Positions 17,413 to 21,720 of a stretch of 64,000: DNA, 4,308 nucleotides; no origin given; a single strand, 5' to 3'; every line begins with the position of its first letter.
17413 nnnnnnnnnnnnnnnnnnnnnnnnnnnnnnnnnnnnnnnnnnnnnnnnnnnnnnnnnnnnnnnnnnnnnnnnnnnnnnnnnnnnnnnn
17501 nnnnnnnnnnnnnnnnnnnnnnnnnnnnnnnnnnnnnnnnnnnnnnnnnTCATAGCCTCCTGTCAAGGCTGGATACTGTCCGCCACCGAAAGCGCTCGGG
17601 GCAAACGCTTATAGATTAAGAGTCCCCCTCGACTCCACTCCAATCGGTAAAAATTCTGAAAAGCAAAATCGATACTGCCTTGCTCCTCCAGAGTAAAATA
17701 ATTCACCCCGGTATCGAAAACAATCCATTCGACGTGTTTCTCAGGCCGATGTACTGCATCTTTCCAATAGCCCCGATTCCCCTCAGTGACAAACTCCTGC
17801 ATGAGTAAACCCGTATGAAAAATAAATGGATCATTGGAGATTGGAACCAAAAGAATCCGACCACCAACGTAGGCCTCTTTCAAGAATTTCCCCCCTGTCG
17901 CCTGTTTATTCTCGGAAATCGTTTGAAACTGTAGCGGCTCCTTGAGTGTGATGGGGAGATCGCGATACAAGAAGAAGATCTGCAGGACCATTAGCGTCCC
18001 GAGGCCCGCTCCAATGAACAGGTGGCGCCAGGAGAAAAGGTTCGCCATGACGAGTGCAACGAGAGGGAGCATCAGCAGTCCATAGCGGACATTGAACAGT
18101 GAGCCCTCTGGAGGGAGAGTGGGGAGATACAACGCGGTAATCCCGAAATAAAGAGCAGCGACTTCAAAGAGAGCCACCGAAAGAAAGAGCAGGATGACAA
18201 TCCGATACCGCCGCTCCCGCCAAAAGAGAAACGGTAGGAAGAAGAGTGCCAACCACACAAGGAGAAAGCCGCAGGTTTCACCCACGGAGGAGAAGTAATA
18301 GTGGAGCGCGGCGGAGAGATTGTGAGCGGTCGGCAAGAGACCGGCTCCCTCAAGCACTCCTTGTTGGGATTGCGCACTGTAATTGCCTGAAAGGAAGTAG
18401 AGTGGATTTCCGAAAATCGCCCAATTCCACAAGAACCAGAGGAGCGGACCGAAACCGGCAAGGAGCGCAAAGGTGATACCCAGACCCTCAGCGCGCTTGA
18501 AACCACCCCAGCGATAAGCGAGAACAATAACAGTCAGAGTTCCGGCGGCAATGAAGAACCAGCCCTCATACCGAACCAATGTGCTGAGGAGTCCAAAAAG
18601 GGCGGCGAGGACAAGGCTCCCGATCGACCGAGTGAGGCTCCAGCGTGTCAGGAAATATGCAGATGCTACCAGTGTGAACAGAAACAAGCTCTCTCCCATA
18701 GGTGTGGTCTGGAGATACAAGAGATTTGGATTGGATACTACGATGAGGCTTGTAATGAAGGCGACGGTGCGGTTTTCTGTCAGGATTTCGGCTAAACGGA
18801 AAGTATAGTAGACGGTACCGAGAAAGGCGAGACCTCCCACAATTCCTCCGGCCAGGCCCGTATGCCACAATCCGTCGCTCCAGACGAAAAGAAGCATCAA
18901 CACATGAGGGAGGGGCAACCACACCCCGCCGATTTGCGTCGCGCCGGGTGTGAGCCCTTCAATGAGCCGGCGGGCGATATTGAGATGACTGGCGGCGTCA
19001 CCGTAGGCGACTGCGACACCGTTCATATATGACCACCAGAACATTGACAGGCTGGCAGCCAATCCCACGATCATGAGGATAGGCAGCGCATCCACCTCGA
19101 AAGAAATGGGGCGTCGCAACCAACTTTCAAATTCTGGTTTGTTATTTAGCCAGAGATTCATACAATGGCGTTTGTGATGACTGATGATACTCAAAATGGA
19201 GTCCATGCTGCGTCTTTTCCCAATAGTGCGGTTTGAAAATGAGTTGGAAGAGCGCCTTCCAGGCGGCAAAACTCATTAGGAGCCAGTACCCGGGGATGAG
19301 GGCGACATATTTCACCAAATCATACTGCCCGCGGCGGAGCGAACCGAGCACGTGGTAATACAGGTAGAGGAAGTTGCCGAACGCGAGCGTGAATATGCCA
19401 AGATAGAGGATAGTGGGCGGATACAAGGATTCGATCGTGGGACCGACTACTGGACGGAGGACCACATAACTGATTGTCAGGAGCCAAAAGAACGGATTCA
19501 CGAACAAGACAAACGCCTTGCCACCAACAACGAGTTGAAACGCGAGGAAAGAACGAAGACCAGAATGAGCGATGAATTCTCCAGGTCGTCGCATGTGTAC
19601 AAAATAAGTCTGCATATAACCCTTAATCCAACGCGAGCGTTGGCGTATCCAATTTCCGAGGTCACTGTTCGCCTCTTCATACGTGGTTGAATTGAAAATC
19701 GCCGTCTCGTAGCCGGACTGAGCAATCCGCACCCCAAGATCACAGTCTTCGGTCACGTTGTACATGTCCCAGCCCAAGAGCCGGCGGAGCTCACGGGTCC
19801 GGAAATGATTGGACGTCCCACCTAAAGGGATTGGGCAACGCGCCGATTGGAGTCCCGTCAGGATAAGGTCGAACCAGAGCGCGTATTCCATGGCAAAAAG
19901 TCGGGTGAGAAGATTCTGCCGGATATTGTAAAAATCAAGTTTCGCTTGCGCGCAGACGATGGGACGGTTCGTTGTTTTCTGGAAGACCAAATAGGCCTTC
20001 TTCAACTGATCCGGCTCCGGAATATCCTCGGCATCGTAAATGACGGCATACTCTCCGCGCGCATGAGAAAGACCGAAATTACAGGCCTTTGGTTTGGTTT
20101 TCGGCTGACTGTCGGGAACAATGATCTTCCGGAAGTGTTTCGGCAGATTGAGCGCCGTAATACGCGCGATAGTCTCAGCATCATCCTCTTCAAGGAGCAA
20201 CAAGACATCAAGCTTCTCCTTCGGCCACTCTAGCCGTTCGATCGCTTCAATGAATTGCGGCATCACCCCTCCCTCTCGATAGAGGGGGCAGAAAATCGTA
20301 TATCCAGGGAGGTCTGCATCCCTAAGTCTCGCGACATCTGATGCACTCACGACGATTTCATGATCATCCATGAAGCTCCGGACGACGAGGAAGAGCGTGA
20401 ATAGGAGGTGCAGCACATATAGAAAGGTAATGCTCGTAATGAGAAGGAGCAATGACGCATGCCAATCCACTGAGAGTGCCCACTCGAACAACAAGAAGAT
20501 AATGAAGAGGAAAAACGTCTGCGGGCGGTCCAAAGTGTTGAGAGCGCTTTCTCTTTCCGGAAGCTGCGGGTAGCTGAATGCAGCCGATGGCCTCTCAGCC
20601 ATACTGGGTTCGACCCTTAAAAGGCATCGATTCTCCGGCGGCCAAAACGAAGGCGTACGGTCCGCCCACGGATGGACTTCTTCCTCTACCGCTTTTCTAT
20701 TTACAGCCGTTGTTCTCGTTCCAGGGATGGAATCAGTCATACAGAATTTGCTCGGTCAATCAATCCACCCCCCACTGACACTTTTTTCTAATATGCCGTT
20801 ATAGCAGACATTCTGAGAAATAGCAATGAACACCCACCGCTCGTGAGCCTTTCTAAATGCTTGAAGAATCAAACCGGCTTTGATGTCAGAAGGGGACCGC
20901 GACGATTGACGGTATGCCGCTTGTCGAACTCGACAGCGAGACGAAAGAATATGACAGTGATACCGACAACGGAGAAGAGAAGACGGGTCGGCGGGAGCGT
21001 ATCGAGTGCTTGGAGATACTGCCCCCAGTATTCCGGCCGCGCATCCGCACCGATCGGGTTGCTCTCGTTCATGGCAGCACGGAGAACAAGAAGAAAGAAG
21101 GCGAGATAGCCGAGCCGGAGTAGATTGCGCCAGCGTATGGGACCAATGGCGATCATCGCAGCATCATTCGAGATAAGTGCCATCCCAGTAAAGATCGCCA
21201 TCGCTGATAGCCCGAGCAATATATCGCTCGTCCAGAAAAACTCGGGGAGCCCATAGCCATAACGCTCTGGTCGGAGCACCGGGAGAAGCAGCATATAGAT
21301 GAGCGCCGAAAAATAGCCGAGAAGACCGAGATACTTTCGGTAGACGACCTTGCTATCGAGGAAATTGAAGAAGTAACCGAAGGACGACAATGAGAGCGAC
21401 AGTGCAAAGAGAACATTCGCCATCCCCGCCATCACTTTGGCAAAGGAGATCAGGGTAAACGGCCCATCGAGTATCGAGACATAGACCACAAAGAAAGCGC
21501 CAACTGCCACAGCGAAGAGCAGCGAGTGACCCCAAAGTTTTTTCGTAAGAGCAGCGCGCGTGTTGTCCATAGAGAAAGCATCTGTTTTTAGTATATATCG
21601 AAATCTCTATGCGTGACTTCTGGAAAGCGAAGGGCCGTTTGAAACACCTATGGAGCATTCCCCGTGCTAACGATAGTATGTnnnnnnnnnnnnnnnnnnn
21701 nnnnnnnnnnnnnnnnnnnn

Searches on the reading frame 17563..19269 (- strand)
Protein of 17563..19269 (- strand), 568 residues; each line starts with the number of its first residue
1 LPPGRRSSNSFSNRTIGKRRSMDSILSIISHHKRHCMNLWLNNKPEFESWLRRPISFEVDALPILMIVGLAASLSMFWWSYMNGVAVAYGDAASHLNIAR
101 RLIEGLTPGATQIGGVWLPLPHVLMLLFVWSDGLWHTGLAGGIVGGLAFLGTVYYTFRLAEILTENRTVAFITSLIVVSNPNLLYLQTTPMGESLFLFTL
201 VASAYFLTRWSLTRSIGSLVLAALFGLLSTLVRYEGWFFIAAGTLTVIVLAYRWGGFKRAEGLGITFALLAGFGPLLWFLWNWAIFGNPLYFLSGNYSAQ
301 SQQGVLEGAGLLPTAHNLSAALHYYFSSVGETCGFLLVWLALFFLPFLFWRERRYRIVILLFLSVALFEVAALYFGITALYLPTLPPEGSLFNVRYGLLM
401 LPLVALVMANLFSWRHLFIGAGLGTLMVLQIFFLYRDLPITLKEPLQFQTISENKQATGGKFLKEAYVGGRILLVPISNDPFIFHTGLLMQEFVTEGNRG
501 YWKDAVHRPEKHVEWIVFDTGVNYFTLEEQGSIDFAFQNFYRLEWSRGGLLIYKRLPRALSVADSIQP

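Call 12: search_protein_families(library=pfam, proteins=[window:17563-19269:-], max_evalue=0.001)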
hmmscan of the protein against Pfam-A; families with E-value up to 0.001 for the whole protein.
window:17563-19269:- (568 aa): 0 families

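Call 32: search_protein_families(library=pfam, proteins=[window:17563-19161:-], max_evalue=1)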
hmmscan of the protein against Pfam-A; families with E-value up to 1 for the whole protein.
window:17563-19161:- (532 aa): 0 families

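Call 33: find_homologous_proteins(query=window:17563-19161:-, max_evalue=0.00001)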
Query window:17563-19161:- (532 aa): 1447 proteins with E <= 0.00001 among 8000 candidates; the best 120 are listed.
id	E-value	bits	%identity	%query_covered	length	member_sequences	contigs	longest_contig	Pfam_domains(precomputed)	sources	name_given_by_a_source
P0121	0.0e+0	1191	100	100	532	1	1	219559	-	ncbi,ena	-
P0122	2.1e-234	797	67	99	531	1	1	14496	-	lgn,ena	-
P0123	3.7e-229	780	68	90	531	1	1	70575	-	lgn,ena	-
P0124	4.3e-207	707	64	96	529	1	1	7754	-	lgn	-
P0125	6.5e-193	660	60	96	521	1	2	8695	-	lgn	-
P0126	1.4e-156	540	66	70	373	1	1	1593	-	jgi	jgi:hypothetical protein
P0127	8.8e-105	369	38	93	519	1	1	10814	-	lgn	-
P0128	5.2e-101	357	43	87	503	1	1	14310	PF13231.13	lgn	-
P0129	1.1e-100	356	39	92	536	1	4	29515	-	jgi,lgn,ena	-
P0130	1.2e-100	356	40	95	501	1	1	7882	PF13231.13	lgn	-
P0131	2.1e-100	355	39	92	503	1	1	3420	PF13231.13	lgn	-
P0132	2.5e-100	355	42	83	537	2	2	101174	PF13231.13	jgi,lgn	jgi:hypothetical protein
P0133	1.7e-99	352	40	91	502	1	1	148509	PF13231.13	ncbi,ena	-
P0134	3.3e-99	351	40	92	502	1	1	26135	PF13231.13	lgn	-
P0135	3.9e-99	351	39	91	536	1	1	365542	PF13231.13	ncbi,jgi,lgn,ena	ncbi:MAG: glycosyltransferase family 39 protein [Patescibacteria group bacterium]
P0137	6.6e-99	350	39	89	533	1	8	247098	PF13231.13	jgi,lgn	-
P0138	1.4e-98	349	42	85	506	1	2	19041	PF13231.13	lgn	-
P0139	1.5e-98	349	42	90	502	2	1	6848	PF13231.13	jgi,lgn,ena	-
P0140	4.4e-98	347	39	92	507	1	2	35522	PF02366.25,PF13231.13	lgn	-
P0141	1.2e-97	346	39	86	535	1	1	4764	PF13231.13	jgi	jgi:hypothetical protein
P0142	1.8e-97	345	39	93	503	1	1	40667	PF13231.13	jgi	-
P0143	2.1e-97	345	38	92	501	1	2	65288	PF13231.13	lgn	-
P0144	5.4e-97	344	39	92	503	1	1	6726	PF13231.13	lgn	-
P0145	2.3e-96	342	37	90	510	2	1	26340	PF13231.13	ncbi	-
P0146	3.2e-96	341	39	86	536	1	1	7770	PF13231.13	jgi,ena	-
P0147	3.4e-96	341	40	92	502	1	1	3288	PF13231.13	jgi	-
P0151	9.6e-96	340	41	90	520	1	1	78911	PF13231.13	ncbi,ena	-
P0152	1.2e-95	339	38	92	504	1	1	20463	PF02366.25,PF13231.13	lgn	-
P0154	7.8e-95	337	37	93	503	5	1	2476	PF13231.13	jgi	jgi:hypothetical protein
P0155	8.5e-95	336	41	89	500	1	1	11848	PF13231.13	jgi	-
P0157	1.4e-94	336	41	89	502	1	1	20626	PF13231.13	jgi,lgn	jgi:hypothetical protein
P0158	1.4e-94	336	38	90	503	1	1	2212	PF13231.13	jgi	jgi:hypothetical protein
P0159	2.1e-94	335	38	91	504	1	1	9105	PF13231.13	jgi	jgi:4-amino-4-deoxy-L-arabinose transferase-like glycosyltransferase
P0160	5.0e-94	334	39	91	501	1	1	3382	PF13231.13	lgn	-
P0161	1.2e-93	333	38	92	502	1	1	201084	PF02366.25,PF13231.13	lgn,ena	-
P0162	1.3e-93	333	41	82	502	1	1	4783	PF02366.25,PF13231.13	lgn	-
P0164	3.2e-93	331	39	85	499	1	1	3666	PF13231.13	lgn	-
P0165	5.0e-93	331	40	83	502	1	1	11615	PF02366.25,PF13231.13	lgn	-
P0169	1.7e-92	329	41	85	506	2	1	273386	PF13231.13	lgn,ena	-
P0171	3.2e-92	328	38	93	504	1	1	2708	PF13231.13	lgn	-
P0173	2.3e-91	325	37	92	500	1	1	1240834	PF02366.25,PF13231.13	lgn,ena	-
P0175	2.3e-91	325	39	93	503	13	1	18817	PF13231.13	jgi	jgi:hypothetical protein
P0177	5.4e-91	324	39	91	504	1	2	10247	PF13231.13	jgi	jgi:hypothetical protein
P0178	6.5e-91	324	37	93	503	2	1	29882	PF13231.13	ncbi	-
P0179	6.8e-91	324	39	92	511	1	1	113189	PF02366.25,PF13231.13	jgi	jgi:hypothetical protein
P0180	4.4e-90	321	38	90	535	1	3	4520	PF13231.13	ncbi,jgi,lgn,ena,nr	ncbi:MAG TPA: glycosyltransferase family 39 protein [bacterium]|nr:glycosyltransferase family 39 pro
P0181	4.7e-90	321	39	92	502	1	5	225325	PF02366.25,PF13231.13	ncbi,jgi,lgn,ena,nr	ncbi:MAG TPA: glycosyltransferase family 39 protein [Patescibacteria group bacterium]|nr:glycosyltra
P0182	4.9e-90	321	36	91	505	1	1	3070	PF13231.13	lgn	-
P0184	2.8e-89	318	38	91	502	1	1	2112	PF13231.13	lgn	-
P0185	3.1e-89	318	39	93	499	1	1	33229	PF13231.13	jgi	jgi:hypothetical protein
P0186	3.2e-89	318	36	94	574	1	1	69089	PF13231.13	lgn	-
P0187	4.5e-89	318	38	91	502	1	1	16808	PF13231.13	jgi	jgi:hypothetical protein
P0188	6.3e-89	317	38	90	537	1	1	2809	PF13231.13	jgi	-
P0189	1.0e-88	316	39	92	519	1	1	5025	PF13231.13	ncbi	-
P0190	1.5e-88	316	38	90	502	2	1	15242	PF13231.13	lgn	-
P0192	5.2e-88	314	37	92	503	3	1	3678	PF13231.13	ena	-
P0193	6.0e-88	314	38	93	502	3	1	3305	PF13231.13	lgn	-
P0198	1.4e-86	309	37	92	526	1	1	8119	PF13231.13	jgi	jgi:hypothetical protein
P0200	2.3e-86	309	38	93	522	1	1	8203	PF13231.13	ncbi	ncbi:MAG: glycosyltransferase family 39 protein [Candidatus Saccharibacteria bacterium]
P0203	6.6e-86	307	36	92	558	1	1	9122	PF13231.13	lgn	-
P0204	7.1e-86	307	37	82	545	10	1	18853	PF13231.13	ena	-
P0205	2.1e-85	305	38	89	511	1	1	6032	PF13231.13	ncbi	-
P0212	1.6e-84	303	34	92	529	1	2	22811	PF13231.13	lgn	-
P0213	2.1e-84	302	32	93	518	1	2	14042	PF13231.13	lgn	-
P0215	3.0e-84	302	35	94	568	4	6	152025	PF13231.13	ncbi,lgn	-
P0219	1.0e-83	300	34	89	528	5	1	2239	PF13231.13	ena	-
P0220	1.7e-83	299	39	86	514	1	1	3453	PF13231.13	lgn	-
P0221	2.3e-83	299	36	90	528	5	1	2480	PF13231.13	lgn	-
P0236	9.4e-83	297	35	98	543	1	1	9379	PF13231.13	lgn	-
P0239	1.0e-82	297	34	95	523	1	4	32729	PF13231.13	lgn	-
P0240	1.2e-82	296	36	83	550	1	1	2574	PF13231.13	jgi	jgi:hypothetical protein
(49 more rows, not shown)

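Call 71: search_protein_families(library=ncbifam, proteins=[window:17563-19161:-], max_evalue=0.001)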
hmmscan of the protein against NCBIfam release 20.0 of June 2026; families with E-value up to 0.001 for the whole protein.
window:17563-19161:- (532 aa): 0 families

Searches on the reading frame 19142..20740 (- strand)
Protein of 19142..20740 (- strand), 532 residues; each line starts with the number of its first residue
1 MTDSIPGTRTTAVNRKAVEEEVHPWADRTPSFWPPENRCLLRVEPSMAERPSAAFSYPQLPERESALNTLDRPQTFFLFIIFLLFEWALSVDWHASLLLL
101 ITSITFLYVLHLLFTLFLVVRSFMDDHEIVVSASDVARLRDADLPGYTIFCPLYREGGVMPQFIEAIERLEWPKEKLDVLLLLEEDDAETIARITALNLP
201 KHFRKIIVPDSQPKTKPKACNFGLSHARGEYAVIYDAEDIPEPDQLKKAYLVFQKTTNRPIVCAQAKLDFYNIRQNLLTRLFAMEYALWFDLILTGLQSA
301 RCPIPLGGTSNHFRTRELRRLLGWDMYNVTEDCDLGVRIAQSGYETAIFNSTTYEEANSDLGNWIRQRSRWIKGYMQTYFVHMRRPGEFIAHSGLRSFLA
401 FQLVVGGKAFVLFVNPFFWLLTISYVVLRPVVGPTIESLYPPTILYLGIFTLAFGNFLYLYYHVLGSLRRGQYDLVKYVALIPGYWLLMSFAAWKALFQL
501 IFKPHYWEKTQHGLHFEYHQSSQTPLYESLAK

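Call 12: search_protein_families(library=pfam, proteins=[window:19142-20740:-], max_evalue=0.001)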
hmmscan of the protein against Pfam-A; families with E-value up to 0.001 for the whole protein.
window:19142-20740:- (532 aa): 4 families
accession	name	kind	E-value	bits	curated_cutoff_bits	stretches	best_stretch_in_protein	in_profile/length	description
PF13632.12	Glyco_trans_2_3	-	2.7e-20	73.4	27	1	233-428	3-188/198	Glycosyl transferase family group 2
PF13641.12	Glyco_tranf_2_3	-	5.5e-19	69.5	27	1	145-374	1-230/230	Glycosyltransferase like family 2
PF00535.33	Glycos_transf_2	-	3.4e-08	34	23.3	1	149-282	2-131/168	Glycosyl transferase family 2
PF10111.15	Glyco_tranf_2_2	-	0.00032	20.7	27.3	1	188-362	44-223/276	Glycosyltransferase like family 2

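Call 71: search_protein_families(library=ncbifam, proteins=[window:19142-20740:-], max_evalue=0.001)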
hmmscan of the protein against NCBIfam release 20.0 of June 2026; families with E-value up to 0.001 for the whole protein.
window:19142-20740:- (532 aa): 5 families
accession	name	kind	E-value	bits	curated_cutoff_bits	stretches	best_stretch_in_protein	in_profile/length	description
TIGR03030.1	CelA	equivalog_domain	3.5e-16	58.4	699.1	1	112-381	105-383/714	UDP-forming cellulose synthase catalytic subunit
TIGR03937.1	PgaC_IcaA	equivalog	1.6e-11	43.9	422.3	1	105-457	5-344/407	poly-beta-1,6-N-acetyl-D-glucosamine synthase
TIGR03111.1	glyc2_xrt_Gpos1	hypoth_equivalog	5.1e-11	42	363.95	1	102-492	5-399/439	TIGR03111 family XrtG-associated glycosyltransferase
NF008558.0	PRK11498.1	equivalog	1.1e-10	40.1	992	1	144-431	272-559/872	UDP-forming cellulose synthase catalytic subunit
NF053846.1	glyco_with_XrtP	equivalog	1.2e-05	24.2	520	1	276-511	195-436/440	XrtP-associated glycosyltransferase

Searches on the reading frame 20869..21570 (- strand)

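Call 12: search_protein_families(library=pfam, proteins=[window:20869-21570:-], max_evalue=0.001)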
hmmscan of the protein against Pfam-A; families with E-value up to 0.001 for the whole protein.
window:20869-21570:- (233 aa): 0 families

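Call 32: search_protein_families(library=pfam, proteins=[window:20869-21570:-], max_evalue=1)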
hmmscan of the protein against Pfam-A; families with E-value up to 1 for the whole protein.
window:20869-21570:- (233 aa): 0 families

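Call 71: search_protein_families(library=ncbifam, proteins=[window:20869-21570:-], max_evalue=0.001)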
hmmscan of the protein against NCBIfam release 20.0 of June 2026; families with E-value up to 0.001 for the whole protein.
window:20869-21570:- (233 aa): 1 family
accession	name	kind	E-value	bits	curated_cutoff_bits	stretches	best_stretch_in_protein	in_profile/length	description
NF040998.1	MamZ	equivalog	0.00024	19.7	650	1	57-164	483-590/633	magnetosome biogenesis transporter MamZ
